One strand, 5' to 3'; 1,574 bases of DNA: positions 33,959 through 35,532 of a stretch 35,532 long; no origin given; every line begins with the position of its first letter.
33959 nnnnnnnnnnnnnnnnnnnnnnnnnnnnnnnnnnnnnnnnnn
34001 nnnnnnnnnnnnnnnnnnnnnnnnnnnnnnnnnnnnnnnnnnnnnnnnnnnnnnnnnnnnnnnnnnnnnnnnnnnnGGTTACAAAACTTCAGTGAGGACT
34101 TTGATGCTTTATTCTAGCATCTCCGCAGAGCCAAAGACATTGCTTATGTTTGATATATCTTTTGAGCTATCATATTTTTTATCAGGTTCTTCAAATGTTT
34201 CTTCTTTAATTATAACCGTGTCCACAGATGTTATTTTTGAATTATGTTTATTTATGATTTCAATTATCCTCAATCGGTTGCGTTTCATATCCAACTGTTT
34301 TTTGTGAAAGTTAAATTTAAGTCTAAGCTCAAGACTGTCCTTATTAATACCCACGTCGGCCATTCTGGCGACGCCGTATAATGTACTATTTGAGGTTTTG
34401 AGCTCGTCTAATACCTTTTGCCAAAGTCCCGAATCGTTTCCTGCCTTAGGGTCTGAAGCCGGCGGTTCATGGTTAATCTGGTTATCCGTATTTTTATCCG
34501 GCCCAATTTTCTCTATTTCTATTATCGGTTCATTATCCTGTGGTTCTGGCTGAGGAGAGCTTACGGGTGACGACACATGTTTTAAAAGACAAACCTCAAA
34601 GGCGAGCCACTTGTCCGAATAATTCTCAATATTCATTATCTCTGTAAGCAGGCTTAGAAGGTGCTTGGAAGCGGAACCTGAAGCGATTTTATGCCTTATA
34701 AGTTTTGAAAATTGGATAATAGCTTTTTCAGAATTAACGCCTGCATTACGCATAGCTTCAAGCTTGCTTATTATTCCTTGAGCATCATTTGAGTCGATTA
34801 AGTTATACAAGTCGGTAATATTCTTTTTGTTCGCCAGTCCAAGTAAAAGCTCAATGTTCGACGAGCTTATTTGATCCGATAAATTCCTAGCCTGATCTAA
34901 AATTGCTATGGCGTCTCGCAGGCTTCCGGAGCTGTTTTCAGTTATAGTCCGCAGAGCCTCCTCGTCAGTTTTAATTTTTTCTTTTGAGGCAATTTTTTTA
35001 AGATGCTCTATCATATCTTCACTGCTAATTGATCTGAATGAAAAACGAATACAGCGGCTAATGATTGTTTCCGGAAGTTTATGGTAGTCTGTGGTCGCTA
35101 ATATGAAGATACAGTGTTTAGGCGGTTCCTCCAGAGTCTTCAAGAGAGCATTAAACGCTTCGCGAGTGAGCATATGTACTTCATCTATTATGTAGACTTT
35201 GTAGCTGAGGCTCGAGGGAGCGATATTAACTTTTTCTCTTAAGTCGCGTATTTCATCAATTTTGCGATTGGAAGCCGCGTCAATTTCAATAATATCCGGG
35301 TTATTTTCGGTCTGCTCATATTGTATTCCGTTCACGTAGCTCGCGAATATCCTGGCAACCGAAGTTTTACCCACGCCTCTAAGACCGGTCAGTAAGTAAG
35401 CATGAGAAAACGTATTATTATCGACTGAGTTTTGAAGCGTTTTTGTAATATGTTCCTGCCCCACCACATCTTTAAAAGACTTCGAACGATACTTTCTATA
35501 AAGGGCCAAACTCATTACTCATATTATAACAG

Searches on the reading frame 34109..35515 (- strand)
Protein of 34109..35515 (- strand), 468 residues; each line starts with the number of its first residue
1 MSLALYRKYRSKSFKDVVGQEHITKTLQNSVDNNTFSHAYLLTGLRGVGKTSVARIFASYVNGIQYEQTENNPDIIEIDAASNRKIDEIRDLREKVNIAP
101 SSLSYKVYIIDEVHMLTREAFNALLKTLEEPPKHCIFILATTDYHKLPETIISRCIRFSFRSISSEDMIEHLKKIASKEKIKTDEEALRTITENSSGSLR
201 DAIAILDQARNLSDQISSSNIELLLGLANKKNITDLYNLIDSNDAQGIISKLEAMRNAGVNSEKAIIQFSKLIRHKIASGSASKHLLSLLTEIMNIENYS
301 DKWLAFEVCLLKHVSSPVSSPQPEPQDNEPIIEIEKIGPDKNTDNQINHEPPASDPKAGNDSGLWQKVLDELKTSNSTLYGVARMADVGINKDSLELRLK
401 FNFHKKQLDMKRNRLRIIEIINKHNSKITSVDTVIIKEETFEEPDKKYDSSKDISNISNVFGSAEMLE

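Call 9: search_protein_families(library=pfam, proteins=[window:34109-35515:-], max_evalue=0.001)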
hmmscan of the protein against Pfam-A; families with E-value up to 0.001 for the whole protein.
window:34109-35515:- (468 aa): 10 families
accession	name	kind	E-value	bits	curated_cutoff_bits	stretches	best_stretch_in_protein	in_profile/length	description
PF13177.12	DNA_pol3_delta2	-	3.1e-34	118.7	27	1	19-163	1-160/161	DNA polymerase III, delta subunit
PF00004.35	AAA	-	1.4e-12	48.7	21.2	1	41-157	2-125/131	ATPase family associated with various cellular activities (AAA)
PF22608.2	DNAX_ATPase_lid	-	2.9e-11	43.4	27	1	170-209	4-43/49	DNA polymerase III clamp loader subunit, ATPase lid domain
PF13401.12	AAA_22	-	3.9e-09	37.4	27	1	40-142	8-123/130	AAA domain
PF21960.2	RCF1-5-like_lid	-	1.3e-06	28.7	27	1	172-206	3-38/43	RCF1/5-like, AAA+ ATPase lid domain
PF07728.20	AAA_5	-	2.3e-06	28.1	22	1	41-130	3-92/139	AAA domain (dynein-related subfamily)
PF13173.12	AAA_14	-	2.6e-06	27.9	27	1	39-138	4-95/129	AAA domain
PF05496.18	RuvB_N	-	0.00012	22.3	27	1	10-130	2-110/159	Holliday junction DNA helicase RuvB P-loop domain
PF13191.12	AAA_16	-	0.00046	21.1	32.6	0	18-62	3-49/167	AAA ATPase domain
PF12169.13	DNA_pol3_gamma3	-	0.00053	20.2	24.4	0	217-274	2-59/143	DNA polymerase III subunits gamma and tau domain III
